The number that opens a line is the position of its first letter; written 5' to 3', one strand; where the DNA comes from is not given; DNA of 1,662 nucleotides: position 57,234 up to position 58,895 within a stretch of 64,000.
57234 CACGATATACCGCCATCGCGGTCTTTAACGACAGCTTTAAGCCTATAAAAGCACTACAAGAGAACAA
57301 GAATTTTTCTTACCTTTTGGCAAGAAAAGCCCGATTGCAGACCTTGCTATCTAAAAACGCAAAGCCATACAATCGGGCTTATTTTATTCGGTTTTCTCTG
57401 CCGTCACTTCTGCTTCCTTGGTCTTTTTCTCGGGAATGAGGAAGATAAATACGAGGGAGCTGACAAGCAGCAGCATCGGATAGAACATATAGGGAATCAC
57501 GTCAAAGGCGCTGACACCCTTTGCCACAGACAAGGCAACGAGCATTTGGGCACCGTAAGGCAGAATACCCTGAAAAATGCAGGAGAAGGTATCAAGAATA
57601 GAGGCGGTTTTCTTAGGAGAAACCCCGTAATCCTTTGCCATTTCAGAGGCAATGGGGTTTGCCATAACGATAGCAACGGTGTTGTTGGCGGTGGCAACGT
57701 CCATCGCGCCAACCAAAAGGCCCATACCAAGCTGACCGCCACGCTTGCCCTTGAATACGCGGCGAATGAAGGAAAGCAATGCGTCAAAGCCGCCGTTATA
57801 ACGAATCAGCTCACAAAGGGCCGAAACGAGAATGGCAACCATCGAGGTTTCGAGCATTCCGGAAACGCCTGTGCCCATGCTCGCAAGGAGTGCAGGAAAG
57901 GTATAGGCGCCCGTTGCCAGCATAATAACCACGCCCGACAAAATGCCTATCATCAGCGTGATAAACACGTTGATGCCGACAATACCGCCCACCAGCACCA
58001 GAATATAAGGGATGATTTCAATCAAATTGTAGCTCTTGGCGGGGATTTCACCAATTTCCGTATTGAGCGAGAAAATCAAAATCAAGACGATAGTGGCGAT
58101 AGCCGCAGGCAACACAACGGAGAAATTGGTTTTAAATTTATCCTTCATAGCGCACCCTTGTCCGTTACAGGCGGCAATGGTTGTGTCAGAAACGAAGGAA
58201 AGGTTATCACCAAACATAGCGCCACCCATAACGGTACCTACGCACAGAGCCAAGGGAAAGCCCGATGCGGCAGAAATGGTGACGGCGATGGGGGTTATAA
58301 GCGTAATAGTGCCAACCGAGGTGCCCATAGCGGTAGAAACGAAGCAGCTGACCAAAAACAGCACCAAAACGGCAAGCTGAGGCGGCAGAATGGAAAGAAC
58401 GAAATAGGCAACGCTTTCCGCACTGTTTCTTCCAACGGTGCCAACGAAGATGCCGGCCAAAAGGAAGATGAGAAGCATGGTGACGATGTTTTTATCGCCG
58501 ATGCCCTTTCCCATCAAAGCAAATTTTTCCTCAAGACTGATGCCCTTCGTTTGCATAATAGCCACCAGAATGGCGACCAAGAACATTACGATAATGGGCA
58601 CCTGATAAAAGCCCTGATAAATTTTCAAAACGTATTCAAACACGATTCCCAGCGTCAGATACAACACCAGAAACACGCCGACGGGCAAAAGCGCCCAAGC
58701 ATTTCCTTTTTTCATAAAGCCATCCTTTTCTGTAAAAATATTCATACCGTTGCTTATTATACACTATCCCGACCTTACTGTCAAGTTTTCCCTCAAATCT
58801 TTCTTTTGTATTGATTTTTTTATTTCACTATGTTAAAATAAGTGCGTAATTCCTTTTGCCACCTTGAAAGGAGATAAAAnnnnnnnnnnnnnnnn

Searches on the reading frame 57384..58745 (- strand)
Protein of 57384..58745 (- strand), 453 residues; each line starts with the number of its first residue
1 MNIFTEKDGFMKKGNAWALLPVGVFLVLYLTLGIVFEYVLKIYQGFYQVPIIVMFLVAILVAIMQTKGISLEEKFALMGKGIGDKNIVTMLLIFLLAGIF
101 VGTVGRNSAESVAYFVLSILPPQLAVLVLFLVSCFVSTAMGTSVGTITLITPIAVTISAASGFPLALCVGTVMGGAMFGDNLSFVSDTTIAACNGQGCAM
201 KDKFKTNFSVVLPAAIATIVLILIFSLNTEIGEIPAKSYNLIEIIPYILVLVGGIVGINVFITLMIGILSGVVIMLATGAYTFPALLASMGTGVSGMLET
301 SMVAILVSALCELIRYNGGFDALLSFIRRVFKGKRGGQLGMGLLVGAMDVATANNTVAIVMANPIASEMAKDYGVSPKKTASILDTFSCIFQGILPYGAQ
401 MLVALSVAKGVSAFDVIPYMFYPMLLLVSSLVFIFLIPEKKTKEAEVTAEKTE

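Call 51: find_encoding_contigs(protein=window:57384-58745:-, flank=8000, max_places=10)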
Protein window:57384-58745:- (453 aa): no gene with exactly this product is on record in the collection.
